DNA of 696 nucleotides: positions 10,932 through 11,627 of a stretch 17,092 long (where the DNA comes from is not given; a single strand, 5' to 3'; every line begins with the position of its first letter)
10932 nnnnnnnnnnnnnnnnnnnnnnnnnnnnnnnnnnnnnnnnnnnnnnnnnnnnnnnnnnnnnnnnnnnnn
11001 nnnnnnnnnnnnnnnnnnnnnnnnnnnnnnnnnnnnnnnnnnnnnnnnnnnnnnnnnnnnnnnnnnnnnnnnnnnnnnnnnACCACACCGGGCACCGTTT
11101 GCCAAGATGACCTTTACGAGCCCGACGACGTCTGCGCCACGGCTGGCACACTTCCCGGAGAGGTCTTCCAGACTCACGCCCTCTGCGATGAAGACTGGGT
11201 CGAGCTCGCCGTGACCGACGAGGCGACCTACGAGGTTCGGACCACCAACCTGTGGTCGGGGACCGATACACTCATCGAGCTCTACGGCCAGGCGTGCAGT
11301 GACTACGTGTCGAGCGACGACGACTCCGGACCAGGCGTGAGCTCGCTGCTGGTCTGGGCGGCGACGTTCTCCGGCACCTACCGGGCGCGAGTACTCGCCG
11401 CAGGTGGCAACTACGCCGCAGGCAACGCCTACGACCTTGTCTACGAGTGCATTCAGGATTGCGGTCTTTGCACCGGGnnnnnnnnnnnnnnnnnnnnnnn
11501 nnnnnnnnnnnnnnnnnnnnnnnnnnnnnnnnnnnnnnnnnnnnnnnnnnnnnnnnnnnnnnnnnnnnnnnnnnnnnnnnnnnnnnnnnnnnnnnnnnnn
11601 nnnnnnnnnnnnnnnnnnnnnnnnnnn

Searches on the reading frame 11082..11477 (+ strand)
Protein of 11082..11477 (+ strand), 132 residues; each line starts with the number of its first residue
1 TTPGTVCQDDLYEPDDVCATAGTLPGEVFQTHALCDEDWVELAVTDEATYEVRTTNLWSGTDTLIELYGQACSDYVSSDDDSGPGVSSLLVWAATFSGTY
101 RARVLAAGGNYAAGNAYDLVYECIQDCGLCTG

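Call 8: search_protein_families(library=pfam, proteins=[window:11082-11477:+], max_evalue=10)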
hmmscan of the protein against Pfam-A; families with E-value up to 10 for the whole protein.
seq(132 aa): 2 families
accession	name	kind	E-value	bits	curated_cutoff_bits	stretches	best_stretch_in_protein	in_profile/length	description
PF04151.21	PPC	-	0.021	16.1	25.9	1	36-104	1-68/70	Bacterial pre-peptidase C-terminal domain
PF12772.12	GHBP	-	0.038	13.9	24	1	28-83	16-70/304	Growth hormone receptor binding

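Call 23: search_protein_families(library=ncbifam, proteins=[window:11082-11477:+], max_evalue=10)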
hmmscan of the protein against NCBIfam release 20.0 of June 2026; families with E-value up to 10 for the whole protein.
seq(132 aa): 0 families

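Call 59: search_solved_structures(query=window:11082-11465:+, max_evalue=1, show_alignments=2)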
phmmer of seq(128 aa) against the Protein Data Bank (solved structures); distinct sequences matched with E-value up to 1: 6.
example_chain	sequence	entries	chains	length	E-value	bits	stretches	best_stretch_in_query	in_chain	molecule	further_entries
1es4_A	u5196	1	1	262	0.91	12.8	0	43-106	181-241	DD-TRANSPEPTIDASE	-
1es3_A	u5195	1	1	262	0.91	12.7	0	43-106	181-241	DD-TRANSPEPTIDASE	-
1j9m_A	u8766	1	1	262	0.93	12.7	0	43-106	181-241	DD-transpeptidase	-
1skf_A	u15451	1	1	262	0.93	12.7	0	43-106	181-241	D-ALANYL-D-ALANINE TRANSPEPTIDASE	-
1es2_A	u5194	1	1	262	0.93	12.7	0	43-106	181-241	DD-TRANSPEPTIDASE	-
1esi_A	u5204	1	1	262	0.98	12.7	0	43-106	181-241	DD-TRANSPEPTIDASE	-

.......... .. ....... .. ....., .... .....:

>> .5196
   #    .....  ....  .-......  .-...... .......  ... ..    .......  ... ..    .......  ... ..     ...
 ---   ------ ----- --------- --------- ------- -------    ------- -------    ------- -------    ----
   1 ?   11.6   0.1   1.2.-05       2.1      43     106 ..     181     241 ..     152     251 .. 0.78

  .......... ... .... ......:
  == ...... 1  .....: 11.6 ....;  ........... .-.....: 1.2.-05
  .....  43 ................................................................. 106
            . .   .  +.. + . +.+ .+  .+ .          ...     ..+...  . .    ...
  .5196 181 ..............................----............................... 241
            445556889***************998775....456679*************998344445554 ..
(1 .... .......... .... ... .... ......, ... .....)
